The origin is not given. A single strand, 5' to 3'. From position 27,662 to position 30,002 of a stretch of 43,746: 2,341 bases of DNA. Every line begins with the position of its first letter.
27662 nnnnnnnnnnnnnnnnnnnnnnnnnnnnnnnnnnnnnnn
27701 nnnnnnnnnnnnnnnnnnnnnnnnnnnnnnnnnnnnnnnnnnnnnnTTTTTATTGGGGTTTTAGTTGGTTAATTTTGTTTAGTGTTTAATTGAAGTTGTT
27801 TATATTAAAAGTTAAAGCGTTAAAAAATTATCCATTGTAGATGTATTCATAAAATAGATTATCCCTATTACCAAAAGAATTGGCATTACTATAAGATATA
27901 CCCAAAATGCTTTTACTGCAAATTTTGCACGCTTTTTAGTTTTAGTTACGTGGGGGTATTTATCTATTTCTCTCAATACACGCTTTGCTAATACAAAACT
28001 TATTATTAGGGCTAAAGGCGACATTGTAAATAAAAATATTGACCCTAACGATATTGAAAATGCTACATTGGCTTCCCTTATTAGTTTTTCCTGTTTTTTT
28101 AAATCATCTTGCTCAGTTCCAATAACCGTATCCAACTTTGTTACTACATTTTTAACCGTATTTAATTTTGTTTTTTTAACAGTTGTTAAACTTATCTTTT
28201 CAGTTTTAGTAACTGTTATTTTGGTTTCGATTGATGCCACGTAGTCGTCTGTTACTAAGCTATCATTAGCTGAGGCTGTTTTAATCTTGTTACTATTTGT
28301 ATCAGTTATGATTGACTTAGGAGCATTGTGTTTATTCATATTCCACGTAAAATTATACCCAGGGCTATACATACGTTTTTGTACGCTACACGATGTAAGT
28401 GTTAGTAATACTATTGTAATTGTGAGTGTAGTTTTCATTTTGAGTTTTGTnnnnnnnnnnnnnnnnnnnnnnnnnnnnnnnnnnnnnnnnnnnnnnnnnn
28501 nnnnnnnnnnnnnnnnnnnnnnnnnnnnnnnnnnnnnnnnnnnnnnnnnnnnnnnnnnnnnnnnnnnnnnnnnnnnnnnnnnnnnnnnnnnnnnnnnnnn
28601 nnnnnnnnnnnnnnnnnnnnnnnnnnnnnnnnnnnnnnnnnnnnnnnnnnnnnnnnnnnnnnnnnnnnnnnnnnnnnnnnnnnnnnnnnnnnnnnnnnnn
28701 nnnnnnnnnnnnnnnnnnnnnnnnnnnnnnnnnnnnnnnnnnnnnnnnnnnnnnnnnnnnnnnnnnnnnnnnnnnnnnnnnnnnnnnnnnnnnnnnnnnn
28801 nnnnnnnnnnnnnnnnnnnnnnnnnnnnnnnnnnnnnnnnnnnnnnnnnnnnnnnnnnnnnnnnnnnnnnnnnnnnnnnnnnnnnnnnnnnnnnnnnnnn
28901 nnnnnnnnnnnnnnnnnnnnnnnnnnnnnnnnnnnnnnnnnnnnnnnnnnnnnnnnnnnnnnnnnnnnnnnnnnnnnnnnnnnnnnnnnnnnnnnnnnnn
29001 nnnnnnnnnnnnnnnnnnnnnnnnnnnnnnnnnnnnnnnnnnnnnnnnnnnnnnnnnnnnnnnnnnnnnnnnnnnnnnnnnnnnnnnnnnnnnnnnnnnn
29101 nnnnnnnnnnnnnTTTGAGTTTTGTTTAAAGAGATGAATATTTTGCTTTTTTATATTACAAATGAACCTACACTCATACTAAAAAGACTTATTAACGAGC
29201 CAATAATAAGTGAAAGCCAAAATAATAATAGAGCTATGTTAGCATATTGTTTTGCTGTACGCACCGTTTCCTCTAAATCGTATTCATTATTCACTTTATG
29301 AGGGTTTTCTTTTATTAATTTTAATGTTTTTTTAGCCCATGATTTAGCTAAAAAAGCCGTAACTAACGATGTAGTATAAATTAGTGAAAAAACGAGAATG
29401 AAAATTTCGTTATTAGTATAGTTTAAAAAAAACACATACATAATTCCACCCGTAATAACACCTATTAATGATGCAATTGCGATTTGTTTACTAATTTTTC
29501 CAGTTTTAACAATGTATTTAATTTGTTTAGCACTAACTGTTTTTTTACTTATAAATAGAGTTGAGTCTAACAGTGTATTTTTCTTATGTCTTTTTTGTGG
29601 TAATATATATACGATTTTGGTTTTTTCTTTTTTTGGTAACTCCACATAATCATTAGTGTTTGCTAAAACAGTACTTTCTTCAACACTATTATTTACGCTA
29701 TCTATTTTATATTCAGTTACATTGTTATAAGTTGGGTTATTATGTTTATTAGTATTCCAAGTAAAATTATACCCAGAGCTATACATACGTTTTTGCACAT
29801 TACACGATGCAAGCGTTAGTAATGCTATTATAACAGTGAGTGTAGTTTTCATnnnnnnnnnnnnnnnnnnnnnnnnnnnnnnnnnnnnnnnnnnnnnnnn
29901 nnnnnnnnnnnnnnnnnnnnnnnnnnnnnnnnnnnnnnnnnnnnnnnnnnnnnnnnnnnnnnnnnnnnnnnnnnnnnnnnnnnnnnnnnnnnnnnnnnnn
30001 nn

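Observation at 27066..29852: Tandem array of four paralogs: invariant lipoprotein-type leader plus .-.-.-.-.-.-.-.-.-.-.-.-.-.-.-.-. box, fused to two alternating kinds of membrane tail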

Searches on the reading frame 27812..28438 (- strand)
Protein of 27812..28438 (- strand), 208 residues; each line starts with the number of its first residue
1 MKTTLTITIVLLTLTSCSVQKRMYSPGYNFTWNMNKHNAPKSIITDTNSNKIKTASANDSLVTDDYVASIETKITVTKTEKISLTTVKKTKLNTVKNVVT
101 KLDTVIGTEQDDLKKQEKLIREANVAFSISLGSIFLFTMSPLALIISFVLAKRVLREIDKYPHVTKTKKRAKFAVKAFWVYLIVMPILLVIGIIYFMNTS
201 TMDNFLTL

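Call 4: search_protein_families(library=pfam, proteins=[window:27812-28438:-], max_evalue=1)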
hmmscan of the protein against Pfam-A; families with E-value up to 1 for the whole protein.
window:27812-28438:- (208 aa): 4 families
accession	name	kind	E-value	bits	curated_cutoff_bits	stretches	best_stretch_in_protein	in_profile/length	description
PF09991.14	DUF2232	-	5.6e-05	22.9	27.8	1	93-207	123-237/290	Predicted membrane protein (DUF2232)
PF19389.4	DUF5964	-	0.03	14.6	25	1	167-197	26-57/60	Family of unknown function (DUF5964)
PF09882.14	DUF2109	-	0.11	12.9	23.1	0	172-201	33-61/76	Predicted membrane protein (DUF2109)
PF05399.16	EVI2A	-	0.84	9.6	25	1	5-120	6-121/231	Ectropic viral integration site 2A protein (EVI2A)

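Call 5: search_protein_families(library=ncbifam, proteins=[window:27812-28438:-], max_evalue=1)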
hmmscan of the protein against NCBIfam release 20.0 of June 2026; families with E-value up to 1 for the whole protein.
window:27812-28438:- (208 aa): 2 families
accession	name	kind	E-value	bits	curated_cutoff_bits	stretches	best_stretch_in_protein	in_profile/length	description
NF009072.1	PRK12407.1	equivalog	0.073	12.7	323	1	3-116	2-112/220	flagellar basal body L-ring protein FlgH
TIGR02656.1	cyanin_plasto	equivalog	0.33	11.4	87.85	1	25-78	22-74/99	plastocyanin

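Call 43: search_protein_families(library=pfam, alignment_id=A4, max_evalue=0.01)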
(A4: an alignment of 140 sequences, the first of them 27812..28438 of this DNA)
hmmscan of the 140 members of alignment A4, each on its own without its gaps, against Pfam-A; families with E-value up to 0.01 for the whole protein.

A. member 1, window:27812-28438:- (208 aa): 1 family
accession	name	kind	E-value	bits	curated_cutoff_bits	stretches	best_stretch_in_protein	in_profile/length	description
PF09991.14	DUF2232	-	5.6e-05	22.9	27.8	1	93-207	123-237/290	Predicted membrane protein (DUF2232)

B. families by the number of members that match (of 140 scanned): 44 families (the first 25 are shown)
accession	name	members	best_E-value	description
PF13828.11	DUF4190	57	2.1e-17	Domain of unknown function (DUF4190)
PF05154.21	TM2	23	6e-21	TM2 domain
PF20990.2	DUF2207_C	22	1.1e-05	Predicted membrane protein (DUF2207) C-terminal domain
PF01679.22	Pmp3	8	1.7e-15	Proteolipid membrane potential modulator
PF19733.4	DUF6223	4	3.8e-05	Family of unknown function (DUF6223)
PF13273.12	DUF4064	4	0.0015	Protein of unknown function (DUF4064)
PF06687.17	SUR7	3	0.00016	SUR7/PalI family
PF07331.16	TctB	3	0.00093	Tripartite tricarboxylate transporter TctB family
PF07666.16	MpPF26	2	0.00088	M penetrans paralogue family 26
PF01988.24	VIT1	2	0.00092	VIT family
PF13373.11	Dsc3_C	2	0.0035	DSC E3 ubiquitin ligase complex subunit 3, C-terminal domain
PF09991.14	DUF2232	1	5.6e-05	Predicted membrane protein (DUF2232)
PF01925.25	TauE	1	6.7e-05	Sulfite exporter TauE/SafE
PF05767.17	Pox_A14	1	0.00016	Poxvirus virion envelope protein A14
PF04906.18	Tweety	1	0.0003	Tweety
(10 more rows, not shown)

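Call 44: search_protein_families(library=ncbifam, alignment_id=A4, max_evalue=0.01)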
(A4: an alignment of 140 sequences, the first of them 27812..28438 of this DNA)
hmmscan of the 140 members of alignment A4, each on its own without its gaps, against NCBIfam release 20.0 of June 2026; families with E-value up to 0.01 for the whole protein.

A. member 1, window:27812-28438:- (208 aa): 0 families

B. families by the number of members that match (of 140 scanned): 42 families (the first 25 are shown)
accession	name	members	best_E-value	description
NF040945.1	CCC_membrane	29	4.6e-08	CCC motif membrane protein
NF047433.1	Lepto_7_Nterm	6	1.9e-05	LA_0442/LA_0875 N-terminal domain-containing protein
NF047624.1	LIC_13076_fam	6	0.00011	LIC_13076 family protein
NF046000.1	MAG1210_fam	4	5e-05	MAG1210 family protein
TIGR01218.1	Gpos_tandem_5TM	2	0.00022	tandem five-TM protein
NF053689.1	BamJ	2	0.00058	BamJ family beta-barrel-assembly machinery protein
NF050142.1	PG1828_fam_lipo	2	0.0029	PG1828 family lipoprotein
NF050121.1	bc1_QcrA_actin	1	3.9e-06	cytochrome bc1 complex Rieske iron-sulfur subunit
NF052597.1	FILTED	1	2.5e-05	FILTED domain-containing surface protein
NF008001.0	PRK10726.1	1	0.00023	DUF3561 family protein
NF049893.1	spr0155_permease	1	0.00024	ABC transporter permease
TIGR03062.1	pip_yhgE_Cterm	1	0.00027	YhgE/Pip family protein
TIGR00801.1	ncs2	1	0.00028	NCS2 family nucleobase:cation symporter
NF047408.1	SA0632_fam_LP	1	0.00051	SA0632 family lipoprotein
NF009582.0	PRK13024.1-2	1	0.00091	protein translocase subunit SecDF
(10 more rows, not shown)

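Call 83: predict_structure(alignment_id=A4)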
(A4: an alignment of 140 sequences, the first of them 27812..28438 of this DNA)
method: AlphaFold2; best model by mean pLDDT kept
length: 208 residues; sequences in the alignment: 140
mean_pLDDT: 69.9   pTM: 0.39
mean pLDDT of the five models: 69.9, 69.4, 69.2, 69.2, 68.5
residues with pLDDT >= 90: 11; 70-90: 96; 50-70: 71; < 50: 30
segments of 3 or more residues with pLDDT < 50: 48-70
pLDDT, mean of each block of 10 residues (from residue 1): 88 81 65 62 53 45 47 53 51 57 66 82 82 76 84 85 78 85 87 82 55
secondary structure, 60 per line:
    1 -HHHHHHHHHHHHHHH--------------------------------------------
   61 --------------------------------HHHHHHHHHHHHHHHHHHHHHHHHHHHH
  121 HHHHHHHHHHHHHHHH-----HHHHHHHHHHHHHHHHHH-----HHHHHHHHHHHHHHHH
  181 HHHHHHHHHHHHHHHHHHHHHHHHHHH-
elements in order: H2-16 H93-136 H142-159 H165-207

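Call 84: search_protein_families(library=padloc, proteins=[window:27812-28438:-], max_evalue=0.01)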
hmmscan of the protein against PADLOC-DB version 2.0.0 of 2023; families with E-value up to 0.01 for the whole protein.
window:27812-28438:- (208 aa): 0 families

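Call 85: search_protein_families(library=phrogs, proteins=[window:27812-28438:-], max_evalue=0.01)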
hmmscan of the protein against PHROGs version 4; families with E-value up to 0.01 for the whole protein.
window:27812-28438:- (208 aa): 0 families

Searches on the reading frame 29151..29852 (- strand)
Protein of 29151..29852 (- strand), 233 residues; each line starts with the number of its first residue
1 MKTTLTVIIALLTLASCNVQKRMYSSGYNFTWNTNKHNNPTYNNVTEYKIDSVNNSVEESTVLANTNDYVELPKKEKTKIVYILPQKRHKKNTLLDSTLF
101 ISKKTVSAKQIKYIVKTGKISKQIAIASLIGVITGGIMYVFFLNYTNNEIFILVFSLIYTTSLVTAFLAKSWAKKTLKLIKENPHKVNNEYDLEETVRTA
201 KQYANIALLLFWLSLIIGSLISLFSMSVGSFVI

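Call 4: search_protein_families(library=pfam, proteins=[window:29151-29852:-], max_evalue=1)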
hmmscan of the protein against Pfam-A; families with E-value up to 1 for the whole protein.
window:29151-29852:- (233 aa): 5 families
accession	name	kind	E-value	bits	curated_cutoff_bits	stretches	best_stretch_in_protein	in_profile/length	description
PF01925.25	TauE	-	6.7e-05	23.1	32.6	1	116-232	57-151/237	Sulfite exporter TauE/SafE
PF11368.13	DUF3169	-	0.0019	18.3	31.6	1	119-229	6-126/250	Protein of unknown function (DUF3169)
PF18489.6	Alpha_Helical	-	0.11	13.1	32.4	0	27-115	26-114/127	Alpha helical domain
PF08139.17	LPAM_1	-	0.38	11.7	20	0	1-18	1-18/18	Prokaryotic membrane lipoprotein lipid attachment site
PF20403.5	DUF6693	-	0.51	11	31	1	93-147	40-94/104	Family of unknown function (DUF6693)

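Call 5: search_protein_families(library=ncbifam, proteins=[window:29151-29852:-], max_evalue=1)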
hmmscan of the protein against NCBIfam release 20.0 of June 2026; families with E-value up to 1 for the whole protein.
window:29151-29852:- (233 aa): 2 families
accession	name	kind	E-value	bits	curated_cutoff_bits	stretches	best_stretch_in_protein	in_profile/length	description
NF040945.1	CCC_membrane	equivalog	0.00035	20.9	65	1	153-217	13-74/99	CCC motif membrane protein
TIGR00487.1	IF-2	equivalog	0.0082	14.9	424.4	1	9-109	18-115/587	translation initiation factor IF-2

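Call 84: search_protein_families(library=padloc, proteins=[window:29151-29852:-], max_evalue=0.01)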
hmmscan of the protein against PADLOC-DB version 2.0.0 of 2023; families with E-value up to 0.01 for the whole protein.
window:29151-29852:- (233 aa): 0 families

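Call 85: search_protein_families(library=phrogs, proteins=[window:29151-29852:-], max_evalue=0.01)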
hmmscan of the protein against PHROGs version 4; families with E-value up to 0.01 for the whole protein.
window:29151-29852:- (233 aa): 0 families
